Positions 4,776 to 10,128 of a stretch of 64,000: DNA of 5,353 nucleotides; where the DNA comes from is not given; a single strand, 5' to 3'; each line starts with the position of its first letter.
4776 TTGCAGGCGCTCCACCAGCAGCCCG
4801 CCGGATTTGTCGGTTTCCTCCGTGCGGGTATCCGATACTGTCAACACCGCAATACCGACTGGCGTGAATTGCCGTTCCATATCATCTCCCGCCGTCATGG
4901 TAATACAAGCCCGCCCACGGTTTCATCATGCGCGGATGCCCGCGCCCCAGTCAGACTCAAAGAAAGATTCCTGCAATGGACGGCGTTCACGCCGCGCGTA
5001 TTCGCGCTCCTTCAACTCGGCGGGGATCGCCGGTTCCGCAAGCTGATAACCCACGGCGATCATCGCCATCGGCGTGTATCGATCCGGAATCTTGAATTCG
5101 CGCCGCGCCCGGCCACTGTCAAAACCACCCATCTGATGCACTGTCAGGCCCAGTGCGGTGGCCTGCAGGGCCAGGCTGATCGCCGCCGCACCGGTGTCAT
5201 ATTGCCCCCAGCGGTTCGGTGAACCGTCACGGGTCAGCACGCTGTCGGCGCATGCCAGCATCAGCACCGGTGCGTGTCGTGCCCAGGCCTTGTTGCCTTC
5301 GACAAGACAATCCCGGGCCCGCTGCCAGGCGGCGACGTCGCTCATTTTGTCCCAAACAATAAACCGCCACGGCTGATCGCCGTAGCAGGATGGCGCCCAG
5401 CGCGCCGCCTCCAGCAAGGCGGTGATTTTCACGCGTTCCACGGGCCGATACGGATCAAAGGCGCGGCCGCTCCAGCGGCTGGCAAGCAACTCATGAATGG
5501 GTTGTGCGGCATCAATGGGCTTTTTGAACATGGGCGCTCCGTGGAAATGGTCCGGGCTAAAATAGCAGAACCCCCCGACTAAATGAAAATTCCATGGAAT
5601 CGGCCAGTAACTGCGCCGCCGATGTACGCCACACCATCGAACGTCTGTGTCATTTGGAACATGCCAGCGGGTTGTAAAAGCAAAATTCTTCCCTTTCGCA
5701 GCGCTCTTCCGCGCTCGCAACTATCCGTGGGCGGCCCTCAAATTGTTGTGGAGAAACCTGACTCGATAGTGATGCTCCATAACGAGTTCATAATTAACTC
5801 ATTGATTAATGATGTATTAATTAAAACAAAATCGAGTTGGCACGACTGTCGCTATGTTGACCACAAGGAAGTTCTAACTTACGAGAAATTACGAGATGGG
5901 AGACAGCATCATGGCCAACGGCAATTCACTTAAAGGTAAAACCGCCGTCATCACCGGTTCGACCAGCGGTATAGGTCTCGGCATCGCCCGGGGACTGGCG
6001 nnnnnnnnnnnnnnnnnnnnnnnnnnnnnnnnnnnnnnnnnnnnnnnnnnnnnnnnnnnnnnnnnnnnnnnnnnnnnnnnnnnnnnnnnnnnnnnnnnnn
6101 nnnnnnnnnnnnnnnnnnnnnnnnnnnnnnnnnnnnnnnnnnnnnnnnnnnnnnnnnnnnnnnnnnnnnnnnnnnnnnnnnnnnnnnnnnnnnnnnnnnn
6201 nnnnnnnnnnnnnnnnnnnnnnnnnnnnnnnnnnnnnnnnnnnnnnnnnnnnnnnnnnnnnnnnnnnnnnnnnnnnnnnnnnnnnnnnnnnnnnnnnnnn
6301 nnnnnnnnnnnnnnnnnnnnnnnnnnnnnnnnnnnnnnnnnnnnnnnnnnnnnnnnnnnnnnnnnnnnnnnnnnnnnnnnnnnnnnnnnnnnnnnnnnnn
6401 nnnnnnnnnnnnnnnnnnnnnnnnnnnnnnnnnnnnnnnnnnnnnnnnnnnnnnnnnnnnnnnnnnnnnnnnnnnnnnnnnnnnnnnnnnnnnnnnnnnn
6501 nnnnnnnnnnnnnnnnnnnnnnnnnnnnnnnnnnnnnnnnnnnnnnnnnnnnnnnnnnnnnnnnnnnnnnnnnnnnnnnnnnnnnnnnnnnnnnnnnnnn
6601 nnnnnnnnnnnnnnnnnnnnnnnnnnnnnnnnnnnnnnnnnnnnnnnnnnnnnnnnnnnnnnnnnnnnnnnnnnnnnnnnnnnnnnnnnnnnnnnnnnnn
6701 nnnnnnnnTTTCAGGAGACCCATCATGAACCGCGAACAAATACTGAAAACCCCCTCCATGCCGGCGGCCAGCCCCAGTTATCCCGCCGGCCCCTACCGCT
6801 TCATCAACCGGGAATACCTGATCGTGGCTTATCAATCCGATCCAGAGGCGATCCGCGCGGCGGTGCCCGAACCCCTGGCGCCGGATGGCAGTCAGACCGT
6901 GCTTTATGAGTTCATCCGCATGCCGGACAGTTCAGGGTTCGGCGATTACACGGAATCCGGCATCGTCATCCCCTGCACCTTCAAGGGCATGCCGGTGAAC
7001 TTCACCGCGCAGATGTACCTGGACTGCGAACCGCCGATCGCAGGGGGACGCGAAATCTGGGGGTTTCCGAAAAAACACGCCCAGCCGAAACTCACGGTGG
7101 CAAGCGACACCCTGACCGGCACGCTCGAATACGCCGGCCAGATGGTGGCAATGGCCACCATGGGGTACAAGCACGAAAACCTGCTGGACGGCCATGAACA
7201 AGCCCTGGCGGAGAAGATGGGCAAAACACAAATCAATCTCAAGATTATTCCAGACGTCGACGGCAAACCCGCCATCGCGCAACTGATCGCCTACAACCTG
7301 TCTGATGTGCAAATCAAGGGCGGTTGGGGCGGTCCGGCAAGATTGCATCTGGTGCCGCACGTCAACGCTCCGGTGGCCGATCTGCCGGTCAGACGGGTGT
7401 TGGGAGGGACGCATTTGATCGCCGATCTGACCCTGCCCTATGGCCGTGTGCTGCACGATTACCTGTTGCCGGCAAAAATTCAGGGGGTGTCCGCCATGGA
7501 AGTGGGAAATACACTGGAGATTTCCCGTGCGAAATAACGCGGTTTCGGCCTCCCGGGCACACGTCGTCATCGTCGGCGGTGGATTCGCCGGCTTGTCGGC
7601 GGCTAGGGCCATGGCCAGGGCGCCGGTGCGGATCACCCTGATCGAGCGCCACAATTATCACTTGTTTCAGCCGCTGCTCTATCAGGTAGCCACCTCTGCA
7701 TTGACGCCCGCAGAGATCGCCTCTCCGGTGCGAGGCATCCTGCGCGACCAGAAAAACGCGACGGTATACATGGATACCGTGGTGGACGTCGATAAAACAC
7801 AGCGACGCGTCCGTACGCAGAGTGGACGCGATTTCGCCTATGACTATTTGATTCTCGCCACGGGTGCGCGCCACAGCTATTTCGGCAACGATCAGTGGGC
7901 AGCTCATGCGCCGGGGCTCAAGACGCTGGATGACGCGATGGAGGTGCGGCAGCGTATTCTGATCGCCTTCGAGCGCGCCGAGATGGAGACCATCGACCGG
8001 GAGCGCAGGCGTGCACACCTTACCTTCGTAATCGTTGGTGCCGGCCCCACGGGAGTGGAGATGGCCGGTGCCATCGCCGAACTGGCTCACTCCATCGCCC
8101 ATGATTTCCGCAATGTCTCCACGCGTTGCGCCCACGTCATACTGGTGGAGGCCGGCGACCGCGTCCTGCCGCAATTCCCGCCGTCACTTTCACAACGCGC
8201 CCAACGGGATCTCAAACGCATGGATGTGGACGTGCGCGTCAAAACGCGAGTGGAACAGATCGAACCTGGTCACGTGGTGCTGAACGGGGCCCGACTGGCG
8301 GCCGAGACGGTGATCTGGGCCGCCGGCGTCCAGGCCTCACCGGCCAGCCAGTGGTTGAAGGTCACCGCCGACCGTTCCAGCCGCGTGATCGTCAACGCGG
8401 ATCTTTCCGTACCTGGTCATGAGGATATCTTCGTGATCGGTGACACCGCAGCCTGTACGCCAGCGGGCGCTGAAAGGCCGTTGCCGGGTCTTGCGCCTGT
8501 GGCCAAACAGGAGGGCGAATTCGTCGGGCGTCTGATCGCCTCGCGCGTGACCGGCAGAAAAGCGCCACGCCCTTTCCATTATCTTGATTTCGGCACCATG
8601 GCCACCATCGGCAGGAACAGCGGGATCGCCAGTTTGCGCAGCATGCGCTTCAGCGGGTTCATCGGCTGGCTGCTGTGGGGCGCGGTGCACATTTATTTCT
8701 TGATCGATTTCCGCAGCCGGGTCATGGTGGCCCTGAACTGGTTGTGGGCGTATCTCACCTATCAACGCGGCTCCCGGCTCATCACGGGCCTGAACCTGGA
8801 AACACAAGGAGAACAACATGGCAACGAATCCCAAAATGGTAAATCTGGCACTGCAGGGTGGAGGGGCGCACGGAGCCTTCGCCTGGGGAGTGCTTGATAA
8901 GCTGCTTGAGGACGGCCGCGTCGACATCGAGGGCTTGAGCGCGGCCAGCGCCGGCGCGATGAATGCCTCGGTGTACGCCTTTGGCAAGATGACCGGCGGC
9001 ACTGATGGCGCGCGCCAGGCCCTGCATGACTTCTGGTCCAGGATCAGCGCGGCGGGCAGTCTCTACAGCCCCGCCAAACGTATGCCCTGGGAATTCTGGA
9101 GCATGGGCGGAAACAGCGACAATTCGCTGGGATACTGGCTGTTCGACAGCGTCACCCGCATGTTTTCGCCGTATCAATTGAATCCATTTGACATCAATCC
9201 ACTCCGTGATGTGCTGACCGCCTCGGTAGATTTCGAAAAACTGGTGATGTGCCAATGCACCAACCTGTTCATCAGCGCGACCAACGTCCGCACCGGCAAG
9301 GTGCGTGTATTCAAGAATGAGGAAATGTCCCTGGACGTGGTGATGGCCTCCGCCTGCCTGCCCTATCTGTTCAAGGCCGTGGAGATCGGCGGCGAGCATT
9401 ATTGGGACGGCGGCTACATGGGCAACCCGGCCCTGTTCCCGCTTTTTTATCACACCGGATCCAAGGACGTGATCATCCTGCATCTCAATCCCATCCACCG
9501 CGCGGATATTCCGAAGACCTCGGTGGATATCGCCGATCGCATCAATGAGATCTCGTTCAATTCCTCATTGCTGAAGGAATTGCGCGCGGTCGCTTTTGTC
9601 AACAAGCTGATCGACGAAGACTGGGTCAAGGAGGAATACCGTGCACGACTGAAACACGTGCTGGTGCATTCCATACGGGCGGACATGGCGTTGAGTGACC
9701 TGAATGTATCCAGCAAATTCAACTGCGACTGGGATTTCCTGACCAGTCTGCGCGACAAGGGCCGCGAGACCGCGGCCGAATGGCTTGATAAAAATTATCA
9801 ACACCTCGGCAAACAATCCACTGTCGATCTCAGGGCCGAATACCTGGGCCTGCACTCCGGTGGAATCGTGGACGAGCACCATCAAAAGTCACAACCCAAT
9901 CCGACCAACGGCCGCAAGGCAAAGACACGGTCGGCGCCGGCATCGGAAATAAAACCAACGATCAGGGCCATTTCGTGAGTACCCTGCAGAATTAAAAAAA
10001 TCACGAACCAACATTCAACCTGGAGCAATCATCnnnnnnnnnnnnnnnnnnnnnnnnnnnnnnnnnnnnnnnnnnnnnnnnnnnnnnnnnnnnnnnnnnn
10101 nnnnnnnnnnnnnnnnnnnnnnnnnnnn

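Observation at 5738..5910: Sigma-54 promoter with IHF site in front of a ketone-body operon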

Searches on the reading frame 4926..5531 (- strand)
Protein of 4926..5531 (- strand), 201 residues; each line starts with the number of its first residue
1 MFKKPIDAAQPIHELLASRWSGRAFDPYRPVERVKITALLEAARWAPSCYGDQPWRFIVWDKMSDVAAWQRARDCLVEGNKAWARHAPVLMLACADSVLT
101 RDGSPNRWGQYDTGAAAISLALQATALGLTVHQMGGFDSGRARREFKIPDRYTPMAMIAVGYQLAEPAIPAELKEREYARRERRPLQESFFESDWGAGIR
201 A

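Call 7: search_protein_families(library=ncbifam, proteins=[window:4926-5531:-], max_evalue=0.00001)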
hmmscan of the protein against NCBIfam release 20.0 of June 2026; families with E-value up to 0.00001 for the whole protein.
window:4926-5531:- (201 aa): 4 families
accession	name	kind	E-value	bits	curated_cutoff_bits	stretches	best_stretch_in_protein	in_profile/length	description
TIGR02476.1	BluB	equivalog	9.9e-12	44.7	150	0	99-184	117-200/205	5,6-dimethylbenzimidazole synthase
NF003768.0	PRK05365.1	equivalog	1.2e-11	44.5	152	1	24-98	26-96/200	malonic semialdehyde reductase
NF008275.0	PRK11053.1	equivalog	1.2e-09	37.9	227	1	12-73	3-64/217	oxygen-insensitive NAD(P)H nitroreductase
NF009810.0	PRK13294.1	equivalog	9.3e-06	24.8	304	0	10-62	252-303/449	coenzyme F420-0:L-glutamate ligase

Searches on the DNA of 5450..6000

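Call 66: search_rna_families(source=window, start=5450, end=6000, threshold=evalue, max_evalue=1)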
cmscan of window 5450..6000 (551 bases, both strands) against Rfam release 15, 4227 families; matches with E-value up to 1: 0.
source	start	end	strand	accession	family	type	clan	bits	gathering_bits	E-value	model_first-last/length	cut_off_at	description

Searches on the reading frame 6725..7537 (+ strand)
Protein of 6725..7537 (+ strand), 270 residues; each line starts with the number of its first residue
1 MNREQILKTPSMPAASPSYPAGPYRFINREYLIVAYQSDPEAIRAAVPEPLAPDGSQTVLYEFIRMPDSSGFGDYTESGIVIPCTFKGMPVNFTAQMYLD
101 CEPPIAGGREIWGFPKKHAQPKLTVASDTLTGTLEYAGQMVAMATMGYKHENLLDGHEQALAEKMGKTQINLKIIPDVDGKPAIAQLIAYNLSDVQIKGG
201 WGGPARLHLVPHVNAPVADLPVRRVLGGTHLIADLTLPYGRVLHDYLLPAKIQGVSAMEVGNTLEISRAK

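Call 7: search_protein_families(library=ncbifam, proteins=[window:6725-7537:+], max_evalue=0.00001)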
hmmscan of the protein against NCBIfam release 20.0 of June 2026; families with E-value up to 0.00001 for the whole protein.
window:6725-7537:+ (270 aa): 1 family
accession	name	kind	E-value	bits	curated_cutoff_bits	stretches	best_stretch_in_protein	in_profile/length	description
NF002614.0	PRK02265.1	subfamily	1.7e-106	355.2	150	1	3-247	4-244/246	acetoacetate decarboxylase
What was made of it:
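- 6725..7537 (+): adc, acetoacetate decarboxylase. NF002614 scores 355 bits against a cut-off of 150 (call 7).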

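Call 13: find_encoding_contigs(protein=window:6725-7537:+, flank=10000, max_places=10)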
Protein window:6725-7537:+ (270 aa): 1 contig read that carries it; 1 place shown.
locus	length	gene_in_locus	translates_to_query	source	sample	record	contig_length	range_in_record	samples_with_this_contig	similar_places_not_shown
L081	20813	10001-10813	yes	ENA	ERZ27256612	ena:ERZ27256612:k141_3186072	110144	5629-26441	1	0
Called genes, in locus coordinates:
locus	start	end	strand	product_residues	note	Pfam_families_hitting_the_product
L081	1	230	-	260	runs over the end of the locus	PF01503:PRA-PH (faint), PF03819:MazG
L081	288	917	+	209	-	PF01844:HNH, PF13395:HNH_4, PF14279:HNH_5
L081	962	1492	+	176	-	PF01272:GreA_GreB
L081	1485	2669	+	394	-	PF00155:Aminotran_1_2, PF01041:DegT_DnrJ_EryC1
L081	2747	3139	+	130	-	-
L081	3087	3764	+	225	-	PF00293:NUDIX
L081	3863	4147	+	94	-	-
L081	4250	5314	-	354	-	PF03734:YkuD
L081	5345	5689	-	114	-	PF04241:DUF423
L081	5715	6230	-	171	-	PF13511:DUF4124 (weak)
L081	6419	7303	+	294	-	PF13449:Phytase-like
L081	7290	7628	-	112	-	PF04342:DMT_6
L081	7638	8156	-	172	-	PF00994:MoCF_biosynth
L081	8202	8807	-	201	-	PF00881:Nitroreductase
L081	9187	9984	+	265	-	PF23441:SDR, PF00106:adh_short, PF08659:KR, PF13561:adh_short_C2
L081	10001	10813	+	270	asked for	PF06314:ADC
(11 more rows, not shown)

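Call 74: search_protein_families(library=pfam, proteins=[window:6725-7537:+], max_evalue=0.001)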
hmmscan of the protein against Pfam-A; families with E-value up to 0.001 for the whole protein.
window:6725-7537:+ (270 aa): 1 family
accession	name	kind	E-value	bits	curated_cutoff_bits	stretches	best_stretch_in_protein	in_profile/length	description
PF06314.16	ADC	-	6e-79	265.3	29.8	1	11-247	1-238/238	Acetoacetate decarboxylase (ADC)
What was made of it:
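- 6725..7537 (+): PF06314 E-value is 6e-79 (call 74).
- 7527..8897 (+): NDH-2-like flavoprotein (Pyr_redox_2 with an NDH2_C domain). It overlaps the end of adc by 11 nt. Calls 7, 13 and 74.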

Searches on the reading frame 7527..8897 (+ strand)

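Call 7: search_protein_families(library=ncbifam, proteins=[window:7527-8897:+], max_evalue=0.00001)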
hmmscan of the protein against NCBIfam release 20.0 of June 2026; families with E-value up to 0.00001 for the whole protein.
window:7527-8897:+ (456 aa): 32 families (the best 25 are shown)
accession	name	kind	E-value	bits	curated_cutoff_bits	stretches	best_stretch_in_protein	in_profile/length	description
TIGR03169.1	Nterm_to_SelD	hypoth_equivalog_domain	2.4e-30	106.1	310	1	13-384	2-354/365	pyridine nucleotide-disulfide oxidoreductase family protein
TIGR03385.1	CoA_CoA_reduc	equivalog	1.3e-16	60.5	578.8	1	13-339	2-315/439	CoA-disulfide reductase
NF003437.0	PRK04965.1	equivalog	5.5e-15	55.2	392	1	11-309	3-276/378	NADH:flavorubredoxin reductase NorW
NF049943.1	SQR_III_seleno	exception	9.3e-15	54.4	525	1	12-117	2-109/406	type III sulfide quinone reductase, selenoprotein subtype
NF042949.2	3PPDioc_HcaD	equivalog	2.2e-14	53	450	1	12-311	3-279/386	3-phenylpropionate/cinnamic acid dioxygenase ferredoxin--NAD(+) reductase subunit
TIGR01350.1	lipoamide_DH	equivalog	6.2e-14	51.5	408.8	1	74-310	100-311/461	dihydrolipoyl dehydrogenase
NF007123.0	PRK09564.1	equivalog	1e-12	47.5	458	1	12-344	2-317/444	CoA-disulfide reductase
TIGR04369.1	fusion_not_SelD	hypoth_equivalog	3.5e-12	45.3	700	1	30-322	21-263/701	oxidoreductase/SelD-related fusion protein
NF045765.1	PhenlGlyoxDHPadH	equivalog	5e-12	45.4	475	1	11-339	3-309/416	NADH-dependent phenylglyoxylate dehydrogenase subunit epsilon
NF046103.1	NOXase_Strep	equivalog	1.8e-10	40.4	600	1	75-309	67-282/442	H2O-forming NADH oxidase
NF045599.1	bili_reduct_long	exception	1.3e-09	36.8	750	1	8-270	379-601/641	bilirubin reductase, long form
TIGR02374.1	nitri_red_nirB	equivalog_domain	3.5e-09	35.6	578.35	1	13-309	1-279/794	nitrite reductase large subunit NirB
NF009410.0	PRK12771.1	subfamily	3.2e-08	32.6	516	0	8-43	136-171/566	NAD(P)-binding protein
TIGR02032.1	GG-red-SF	subfamily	4.1e-08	33.3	158.8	0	13-43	3-33/297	geranylgeranyl reductase family protein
TIGR03997.1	mycofact_OYE_2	equivalog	4.1e-08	32.1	793.15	0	8-118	377-477/645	mycofactocin system FadH/OYE family oxidoreductase 2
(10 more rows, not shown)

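Call 74: search_protein_families(library=pfam, proteins=[window:7527-8897:+], max_evalue=0.001)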
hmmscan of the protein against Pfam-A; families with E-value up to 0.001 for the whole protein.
window:7527-8897:+ (456 aa): 13 families
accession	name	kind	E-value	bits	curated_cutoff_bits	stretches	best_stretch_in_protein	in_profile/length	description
PF07992.20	Pyr_redox_2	-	8.3e-53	180.1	26.1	1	12-330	2-291/291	Pyridine nucleotide-disulphide oxidoreductase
PF00070.33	Pyr_redox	-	3.2e-17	63.2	22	2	167-247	2-68/82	Pyridine nucleotide-disulphide oxidoreductase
PF01266.30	DAO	-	2e-10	41.2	27.9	1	12-42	1-31/353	FAD dependent oxidoreductase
PF01134.28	GIDA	-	8.6e-09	35.4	22.1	1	13-43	2-31/391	Glucose inhibited division protein A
PF13738.12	Pyr_redox_3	-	3e-08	33.7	30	0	8-116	162-269/305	Pyridine nucleotide-disulphide oxidoreductase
PF13450.12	NAD_binding_8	-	1.6e-07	32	21.9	1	15-43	1-29/68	NAD(P)-binding Rossmann-like domain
PF13454.12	NAD_binding_9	-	1.8e-07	31.7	21.8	0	14-44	1-35/155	FAD-NAD(P)-binding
PF01494.25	FAD_binding_3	-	1.5e-06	28.1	22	1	11-44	2-35/349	FAD binding domain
PF01946.23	Thi4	-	2.3e-06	27.5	26.2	1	9-42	16-50/235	Thi4 family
PF03486.20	HI0933_like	-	2.2e-05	24.5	50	0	12-43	2-33/244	HI0933-like protein Rossmann domain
PF22366.1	NDH2_C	-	3.3e-05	24.4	27.7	1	356-410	3-58/62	NDH2 C-terminal domain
PF00890.30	FAD_binding_2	-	4.2e-05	23.4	20.4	1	12-44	1-33/414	FAD binding domain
PF12831.13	FAD_oxidored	-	0.00027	20.8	27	1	13-43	2-32/416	FAD dependent oxidoreductase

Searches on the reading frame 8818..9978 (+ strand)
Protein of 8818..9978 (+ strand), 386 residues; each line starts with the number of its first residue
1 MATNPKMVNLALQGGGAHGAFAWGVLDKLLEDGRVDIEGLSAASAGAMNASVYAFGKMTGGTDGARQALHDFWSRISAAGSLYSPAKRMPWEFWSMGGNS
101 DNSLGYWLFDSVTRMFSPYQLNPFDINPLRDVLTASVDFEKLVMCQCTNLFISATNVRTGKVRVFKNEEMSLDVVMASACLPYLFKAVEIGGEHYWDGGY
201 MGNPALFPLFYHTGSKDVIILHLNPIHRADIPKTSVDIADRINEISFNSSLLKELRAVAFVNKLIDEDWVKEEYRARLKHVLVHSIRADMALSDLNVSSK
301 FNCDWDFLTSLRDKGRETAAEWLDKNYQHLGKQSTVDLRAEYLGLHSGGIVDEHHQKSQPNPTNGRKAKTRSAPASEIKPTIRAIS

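Call 7: search_protein_families(library=ncbifam, proteins=[window:8818-9978:+], max_evalue=0.00001)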
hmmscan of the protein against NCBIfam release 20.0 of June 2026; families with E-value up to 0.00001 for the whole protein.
window:8818-9978:+ (386 aa): 2 families
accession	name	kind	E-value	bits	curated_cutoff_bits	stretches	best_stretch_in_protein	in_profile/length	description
NF041079.1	CBASS_lipase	equivalog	3.4e-09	36.4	200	1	114-207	80-183/317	CBASS cGAMP-activated phospholipase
NF043045.1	T4SS_VpdC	equivalog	6.3e-06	24.5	1000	0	148-203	441-500/880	Dot/Icm T4SS effector VpdC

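Call 74: search_protein_families(library=pfam, proteins=[window:8836-9978:+], max_evalue=0.001)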
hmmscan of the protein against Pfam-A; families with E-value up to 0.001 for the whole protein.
window:8836-9978:+ (380 aa): 1 family
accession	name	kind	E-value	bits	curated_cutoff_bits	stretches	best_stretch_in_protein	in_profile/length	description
PF01734.28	Patatin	-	7.8e-22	78.8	27.7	1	4-198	1-185/191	Patatin-like phospholipase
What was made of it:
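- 8836..9978 (+): Patatin-like hydrolase (PatD-like), the last conserved gene of the operon. PF01734 E-value is 8e-22 (call 74).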
